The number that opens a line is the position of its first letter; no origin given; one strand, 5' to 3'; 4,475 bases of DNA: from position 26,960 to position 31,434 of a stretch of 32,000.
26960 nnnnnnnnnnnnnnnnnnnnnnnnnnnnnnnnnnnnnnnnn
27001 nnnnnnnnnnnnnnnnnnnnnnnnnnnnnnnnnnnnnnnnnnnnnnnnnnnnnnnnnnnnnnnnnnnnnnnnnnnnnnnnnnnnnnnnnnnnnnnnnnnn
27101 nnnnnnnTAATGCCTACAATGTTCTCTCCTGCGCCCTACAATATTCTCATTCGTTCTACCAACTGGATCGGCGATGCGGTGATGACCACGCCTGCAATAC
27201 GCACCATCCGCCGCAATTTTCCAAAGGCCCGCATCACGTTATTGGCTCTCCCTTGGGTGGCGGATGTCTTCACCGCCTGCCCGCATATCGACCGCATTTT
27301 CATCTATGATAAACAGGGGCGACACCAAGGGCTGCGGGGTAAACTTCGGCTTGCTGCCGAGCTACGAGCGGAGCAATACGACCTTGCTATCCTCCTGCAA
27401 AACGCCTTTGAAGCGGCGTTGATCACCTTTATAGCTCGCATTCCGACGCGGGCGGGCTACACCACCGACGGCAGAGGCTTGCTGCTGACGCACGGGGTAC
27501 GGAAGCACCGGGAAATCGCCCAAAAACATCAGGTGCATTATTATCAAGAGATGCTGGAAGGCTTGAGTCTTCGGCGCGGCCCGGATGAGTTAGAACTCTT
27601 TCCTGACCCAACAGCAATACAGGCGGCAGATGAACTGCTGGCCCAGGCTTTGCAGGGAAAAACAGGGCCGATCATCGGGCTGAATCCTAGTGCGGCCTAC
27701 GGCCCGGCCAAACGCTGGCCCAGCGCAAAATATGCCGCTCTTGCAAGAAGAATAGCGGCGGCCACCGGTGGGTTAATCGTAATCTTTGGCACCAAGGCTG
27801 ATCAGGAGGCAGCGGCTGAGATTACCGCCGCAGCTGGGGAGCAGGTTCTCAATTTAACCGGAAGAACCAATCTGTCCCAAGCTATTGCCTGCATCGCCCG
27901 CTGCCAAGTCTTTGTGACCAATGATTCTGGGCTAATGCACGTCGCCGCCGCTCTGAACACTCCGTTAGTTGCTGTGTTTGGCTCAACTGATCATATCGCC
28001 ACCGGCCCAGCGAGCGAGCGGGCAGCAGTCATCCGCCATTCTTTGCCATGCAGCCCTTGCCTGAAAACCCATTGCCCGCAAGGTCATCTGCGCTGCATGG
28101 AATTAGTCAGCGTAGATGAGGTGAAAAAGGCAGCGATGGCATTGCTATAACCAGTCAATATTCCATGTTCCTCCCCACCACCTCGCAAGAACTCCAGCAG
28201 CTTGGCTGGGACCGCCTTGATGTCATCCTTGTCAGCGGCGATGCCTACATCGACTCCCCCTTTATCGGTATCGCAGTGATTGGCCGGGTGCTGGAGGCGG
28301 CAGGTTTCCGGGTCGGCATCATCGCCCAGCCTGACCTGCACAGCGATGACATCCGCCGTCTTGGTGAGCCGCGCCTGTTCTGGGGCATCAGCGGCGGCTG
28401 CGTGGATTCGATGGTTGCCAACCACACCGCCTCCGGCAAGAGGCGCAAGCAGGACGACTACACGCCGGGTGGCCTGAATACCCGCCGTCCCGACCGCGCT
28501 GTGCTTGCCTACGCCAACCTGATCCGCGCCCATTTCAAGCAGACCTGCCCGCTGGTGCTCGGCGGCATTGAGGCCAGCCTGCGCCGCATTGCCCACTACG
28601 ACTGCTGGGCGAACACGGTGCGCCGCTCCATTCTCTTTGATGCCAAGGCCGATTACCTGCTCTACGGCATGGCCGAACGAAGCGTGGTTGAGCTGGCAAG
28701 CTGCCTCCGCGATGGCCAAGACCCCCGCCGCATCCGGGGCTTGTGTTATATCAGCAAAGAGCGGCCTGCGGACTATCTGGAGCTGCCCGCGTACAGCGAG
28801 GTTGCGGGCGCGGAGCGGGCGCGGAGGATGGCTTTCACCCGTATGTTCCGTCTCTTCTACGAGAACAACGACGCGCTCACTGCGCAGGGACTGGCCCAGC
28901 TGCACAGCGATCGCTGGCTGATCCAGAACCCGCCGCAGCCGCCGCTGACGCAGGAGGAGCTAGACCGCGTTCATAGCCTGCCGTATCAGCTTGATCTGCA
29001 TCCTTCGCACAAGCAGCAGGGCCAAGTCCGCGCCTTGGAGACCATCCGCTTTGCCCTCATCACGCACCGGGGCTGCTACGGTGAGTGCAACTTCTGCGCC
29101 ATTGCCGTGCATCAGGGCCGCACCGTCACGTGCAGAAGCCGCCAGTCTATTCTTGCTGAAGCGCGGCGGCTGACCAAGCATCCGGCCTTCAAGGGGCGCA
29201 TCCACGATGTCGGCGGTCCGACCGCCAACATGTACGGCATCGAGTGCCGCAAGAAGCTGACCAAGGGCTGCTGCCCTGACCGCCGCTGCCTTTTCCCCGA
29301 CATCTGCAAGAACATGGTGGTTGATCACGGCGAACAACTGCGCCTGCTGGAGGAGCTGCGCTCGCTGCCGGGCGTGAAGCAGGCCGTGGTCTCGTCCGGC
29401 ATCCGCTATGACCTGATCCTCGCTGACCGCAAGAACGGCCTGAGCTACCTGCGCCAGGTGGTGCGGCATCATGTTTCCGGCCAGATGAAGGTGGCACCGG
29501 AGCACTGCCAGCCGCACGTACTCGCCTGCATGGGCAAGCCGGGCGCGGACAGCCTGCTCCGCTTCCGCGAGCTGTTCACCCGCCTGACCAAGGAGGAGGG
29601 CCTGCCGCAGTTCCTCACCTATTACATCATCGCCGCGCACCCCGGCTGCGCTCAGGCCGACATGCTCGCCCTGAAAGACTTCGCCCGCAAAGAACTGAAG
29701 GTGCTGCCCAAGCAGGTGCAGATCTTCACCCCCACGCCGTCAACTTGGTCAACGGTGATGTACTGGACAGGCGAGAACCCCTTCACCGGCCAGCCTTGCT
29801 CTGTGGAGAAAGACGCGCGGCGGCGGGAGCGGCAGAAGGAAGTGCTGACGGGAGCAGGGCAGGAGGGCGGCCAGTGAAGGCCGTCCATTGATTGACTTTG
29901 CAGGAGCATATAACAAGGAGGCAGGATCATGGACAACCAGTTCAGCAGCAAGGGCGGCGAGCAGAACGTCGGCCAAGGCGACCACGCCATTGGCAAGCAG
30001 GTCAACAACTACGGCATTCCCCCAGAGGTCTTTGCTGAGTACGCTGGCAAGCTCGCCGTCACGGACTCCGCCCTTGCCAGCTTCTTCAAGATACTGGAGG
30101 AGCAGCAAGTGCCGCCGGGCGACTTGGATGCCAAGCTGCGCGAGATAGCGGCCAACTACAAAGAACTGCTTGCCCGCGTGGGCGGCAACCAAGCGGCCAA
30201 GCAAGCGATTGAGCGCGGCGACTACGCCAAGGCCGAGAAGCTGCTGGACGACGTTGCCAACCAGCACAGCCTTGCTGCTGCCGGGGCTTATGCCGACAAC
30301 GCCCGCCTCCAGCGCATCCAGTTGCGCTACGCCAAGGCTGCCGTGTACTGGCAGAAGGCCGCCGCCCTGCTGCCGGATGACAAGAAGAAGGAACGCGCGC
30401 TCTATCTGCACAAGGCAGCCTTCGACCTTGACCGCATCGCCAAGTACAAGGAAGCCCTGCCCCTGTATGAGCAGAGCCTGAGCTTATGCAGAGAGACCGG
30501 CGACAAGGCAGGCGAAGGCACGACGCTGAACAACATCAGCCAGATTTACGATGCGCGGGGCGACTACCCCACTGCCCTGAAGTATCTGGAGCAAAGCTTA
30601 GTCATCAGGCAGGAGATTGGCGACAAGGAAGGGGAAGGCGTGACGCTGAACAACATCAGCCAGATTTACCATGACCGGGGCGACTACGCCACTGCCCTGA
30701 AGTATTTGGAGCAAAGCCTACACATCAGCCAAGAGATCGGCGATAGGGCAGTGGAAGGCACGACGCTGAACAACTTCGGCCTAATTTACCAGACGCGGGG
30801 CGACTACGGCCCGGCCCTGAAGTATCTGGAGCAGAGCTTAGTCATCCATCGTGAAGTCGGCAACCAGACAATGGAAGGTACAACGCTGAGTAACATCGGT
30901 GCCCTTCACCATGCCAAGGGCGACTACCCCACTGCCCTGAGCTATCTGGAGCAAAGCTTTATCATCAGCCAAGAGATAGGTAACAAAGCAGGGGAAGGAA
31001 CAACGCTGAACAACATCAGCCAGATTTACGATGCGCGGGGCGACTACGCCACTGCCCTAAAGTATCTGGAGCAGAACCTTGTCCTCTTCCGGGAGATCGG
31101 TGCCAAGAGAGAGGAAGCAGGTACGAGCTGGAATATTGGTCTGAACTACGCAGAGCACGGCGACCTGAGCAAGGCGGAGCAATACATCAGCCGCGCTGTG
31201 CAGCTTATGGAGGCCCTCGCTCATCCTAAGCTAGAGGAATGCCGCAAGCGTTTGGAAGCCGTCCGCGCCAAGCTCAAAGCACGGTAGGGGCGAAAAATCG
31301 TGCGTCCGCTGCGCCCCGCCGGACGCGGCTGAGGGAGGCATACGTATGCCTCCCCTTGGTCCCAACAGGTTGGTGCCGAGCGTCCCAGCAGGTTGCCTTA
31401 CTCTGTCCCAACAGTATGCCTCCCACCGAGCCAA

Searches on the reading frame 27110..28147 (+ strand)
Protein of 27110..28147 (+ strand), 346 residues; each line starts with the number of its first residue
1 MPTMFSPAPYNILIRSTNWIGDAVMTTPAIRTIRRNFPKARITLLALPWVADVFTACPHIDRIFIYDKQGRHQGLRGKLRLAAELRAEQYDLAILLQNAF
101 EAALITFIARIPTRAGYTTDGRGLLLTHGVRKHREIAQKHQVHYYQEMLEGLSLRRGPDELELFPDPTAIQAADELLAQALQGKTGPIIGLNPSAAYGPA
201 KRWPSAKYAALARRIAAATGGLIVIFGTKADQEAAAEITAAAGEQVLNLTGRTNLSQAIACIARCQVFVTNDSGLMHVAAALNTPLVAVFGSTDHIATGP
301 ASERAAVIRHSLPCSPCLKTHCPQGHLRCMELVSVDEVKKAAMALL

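Call 86: search_protein_families(library=pfam, proteins=[window:27110-28147:+], max_evalue=0.001)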
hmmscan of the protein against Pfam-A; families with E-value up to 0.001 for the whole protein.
window:27110-28147:+ (346 aa): 1 family
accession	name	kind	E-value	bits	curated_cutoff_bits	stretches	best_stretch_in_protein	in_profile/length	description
PF01075.23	Glyco_transf_9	-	3.4e-55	187.5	22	1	79-326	2-245/247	Glycosyltransferase family 9 (heptosyltransferase)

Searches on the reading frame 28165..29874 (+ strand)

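Call 86: search_protein_families(library=pfam, proteins=[window:28165-29874:+], max_evalue=0.001)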
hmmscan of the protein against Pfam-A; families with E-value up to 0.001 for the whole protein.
window:28165-29874:+ (570 aa): 2 families
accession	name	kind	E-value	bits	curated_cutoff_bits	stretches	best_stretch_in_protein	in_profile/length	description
PF08497.15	Radical_SAM_N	-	7e-114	380.6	25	1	2-296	1-300/301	Radical SAM N-terminal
PF11842.13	DUF3362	-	1e-05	26.2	27.6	1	517-558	2-48/151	Domain of unknown function (DUF3362)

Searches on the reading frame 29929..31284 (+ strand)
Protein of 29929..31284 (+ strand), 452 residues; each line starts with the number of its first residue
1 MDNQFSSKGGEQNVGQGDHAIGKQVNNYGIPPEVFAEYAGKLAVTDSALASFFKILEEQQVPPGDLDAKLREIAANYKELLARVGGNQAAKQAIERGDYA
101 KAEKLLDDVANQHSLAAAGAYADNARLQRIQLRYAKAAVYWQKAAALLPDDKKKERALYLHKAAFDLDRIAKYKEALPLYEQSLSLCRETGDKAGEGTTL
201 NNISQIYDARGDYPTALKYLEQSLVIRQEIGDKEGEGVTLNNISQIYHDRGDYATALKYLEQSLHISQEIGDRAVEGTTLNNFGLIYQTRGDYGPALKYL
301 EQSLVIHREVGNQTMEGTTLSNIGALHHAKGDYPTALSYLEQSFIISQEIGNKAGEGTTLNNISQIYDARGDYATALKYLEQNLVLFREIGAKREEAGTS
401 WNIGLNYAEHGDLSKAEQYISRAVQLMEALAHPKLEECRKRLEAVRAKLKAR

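Call 86: search_protein_families(library=pfam, proteins=[window:29929-31284:+], max_evalue=0.001)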
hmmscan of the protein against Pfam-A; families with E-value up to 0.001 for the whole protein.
window:29929-31284:+ (452 aa): 19 families
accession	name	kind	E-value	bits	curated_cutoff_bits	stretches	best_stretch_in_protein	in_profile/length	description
PF13424.12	TPR_12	-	3.3e-48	162.2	30.1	4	238-304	4-72/77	Tetratricopeptide repeat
PF13374.12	TPR_10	-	3.5e-40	135.3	27.5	4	239-269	4-34/42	Tetratricopeptide repeat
PF07719.23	TPR_2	-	2.7e-29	99.3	27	0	240-266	4-30/34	Tetratricopeptide repeat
PF13176.12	TPR_7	-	6.4e-28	94.9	27.9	0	199-234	1-36/36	Tetratricopeptide repeat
PF00515.34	TPR_1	-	2.3e-23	81.4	27.8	0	240-266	4-30/34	Tetratricopeptide repeat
PF13181.12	TPR_8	-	1.9e-17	62.3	25.7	0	240-266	4-30/34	Tetratricopeptide repeat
PF17874.7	TPR_MalT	-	3e-11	43.6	45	2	315-430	38-155/336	MalT-like TPR region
PF13428.12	TPR_14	-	7.9e-11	42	23.5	0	88-113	6-31/44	Tetratricopeptide repeat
PF14938.12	SNAP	-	9.5e-08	32.3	25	0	115-259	32-177/282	Soluble NSF attachment protein, SNAP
PF24885.1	TPR_NPHP3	-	1.5e-05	25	100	0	183-313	78-219/239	Nephrocystin-3 TPR domain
PF04781.17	DUF627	-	1.6e-05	25.3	27.6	0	90-185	2-105/108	Protein of unknown function (DUF627)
PF13174.12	TPR_6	-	5.1e-05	24.1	26.3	0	364-382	7-25/33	Tetratricopeptide repeat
PF13371.12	TPR_9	-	7.8e-05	23.1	35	0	244-303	2-55/73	Tetratricopeptide repeat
PF22883.1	Consortin_N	-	9.9e-05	22.7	27.7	0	240-260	9-29/52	Consortin, N-terminal domain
PF14559.12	TPR_19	-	0.00014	22.6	25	0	74-113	11-55/68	Tetratricopeptide repeat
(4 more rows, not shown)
